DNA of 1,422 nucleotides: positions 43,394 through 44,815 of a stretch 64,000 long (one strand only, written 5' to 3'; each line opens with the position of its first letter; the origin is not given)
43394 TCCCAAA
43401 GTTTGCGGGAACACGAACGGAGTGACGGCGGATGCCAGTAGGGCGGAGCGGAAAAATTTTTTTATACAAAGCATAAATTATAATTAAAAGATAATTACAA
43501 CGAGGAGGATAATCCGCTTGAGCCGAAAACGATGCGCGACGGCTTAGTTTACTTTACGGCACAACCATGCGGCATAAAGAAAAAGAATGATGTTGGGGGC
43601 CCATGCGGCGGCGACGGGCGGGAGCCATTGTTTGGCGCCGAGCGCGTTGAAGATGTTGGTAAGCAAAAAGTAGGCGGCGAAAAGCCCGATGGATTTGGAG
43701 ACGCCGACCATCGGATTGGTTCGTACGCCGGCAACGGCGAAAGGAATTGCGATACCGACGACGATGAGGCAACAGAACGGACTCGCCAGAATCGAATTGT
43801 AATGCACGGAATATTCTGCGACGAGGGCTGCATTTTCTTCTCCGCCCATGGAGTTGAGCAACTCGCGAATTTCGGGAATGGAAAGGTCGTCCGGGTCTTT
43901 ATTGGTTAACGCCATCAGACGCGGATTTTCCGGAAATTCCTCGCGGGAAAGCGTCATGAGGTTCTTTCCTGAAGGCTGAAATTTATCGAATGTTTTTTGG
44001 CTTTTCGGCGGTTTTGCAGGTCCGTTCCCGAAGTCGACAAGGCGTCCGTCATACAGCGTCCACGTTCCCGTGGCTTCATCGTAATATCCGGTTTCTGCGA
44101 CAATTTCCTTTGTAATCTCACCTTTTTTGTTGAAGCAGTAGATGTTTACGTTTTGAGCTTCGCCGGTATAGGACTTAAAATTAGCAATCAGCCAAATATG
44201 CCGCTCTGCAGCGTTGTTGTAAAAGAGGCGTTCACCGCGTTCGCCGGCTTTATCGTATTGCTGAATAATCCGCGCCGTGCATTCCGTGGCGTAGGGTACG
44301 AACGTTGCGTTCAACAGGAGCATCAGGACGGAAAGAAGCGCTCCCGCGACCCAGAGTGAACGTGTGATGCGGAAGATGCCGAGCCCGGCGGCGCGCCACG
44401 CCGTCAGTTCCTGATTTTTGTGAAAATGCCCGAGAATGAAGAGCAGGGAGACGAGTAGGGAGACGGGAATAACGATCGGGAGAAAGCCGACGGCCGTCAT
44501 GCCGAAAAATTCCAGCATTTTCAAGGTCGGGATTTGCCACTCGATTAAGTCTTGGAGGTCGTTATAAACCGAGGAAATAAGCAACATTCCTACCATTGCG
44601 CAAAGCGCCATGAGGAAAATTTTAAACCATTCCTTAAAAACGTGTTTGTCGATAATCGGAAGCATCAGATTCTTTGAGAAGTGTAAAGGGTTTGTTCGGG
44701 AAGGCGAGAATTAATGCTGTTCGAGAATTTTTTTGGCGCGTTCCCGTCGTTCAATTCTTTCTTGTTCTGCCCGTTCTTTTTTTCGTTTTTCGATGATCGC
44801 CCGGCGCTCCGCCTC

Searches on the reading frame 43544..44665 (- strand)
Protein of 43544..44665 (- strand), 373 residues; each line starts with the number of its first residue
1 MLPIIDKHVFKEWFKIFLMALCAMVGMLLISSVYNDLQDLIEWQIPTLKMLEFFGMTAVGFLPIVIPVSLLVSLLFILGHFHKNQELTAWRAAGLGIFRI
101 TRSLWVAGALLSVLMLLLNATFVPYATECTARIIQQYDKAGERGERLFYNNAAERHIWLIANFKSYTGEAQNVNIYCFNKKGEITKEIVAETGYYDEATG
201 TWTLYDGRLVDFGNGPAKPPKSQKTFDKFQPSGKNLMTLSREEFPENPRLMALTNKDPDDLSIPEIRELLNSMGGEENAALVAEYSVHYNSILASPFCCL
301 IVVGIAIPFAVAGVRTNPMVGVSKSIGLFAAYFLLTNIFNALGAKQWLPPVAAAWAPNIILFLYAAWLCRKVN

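Call 68: search_protein_families(library=pfam, proteins=[window:43544-44665:-], max_evalue=0.00001)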
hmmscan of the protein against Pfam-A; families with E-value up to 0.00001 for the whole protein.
window:43544-44665:- (373 aa): 1 family
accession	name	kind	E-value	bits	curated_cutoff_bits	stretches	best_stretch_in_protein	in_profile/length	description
PF03739.19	LptF_LptG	-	2.1e-60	205.1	27.9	1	7-370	1-352/353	Lipopolysaccharide export system permease LptF/LptG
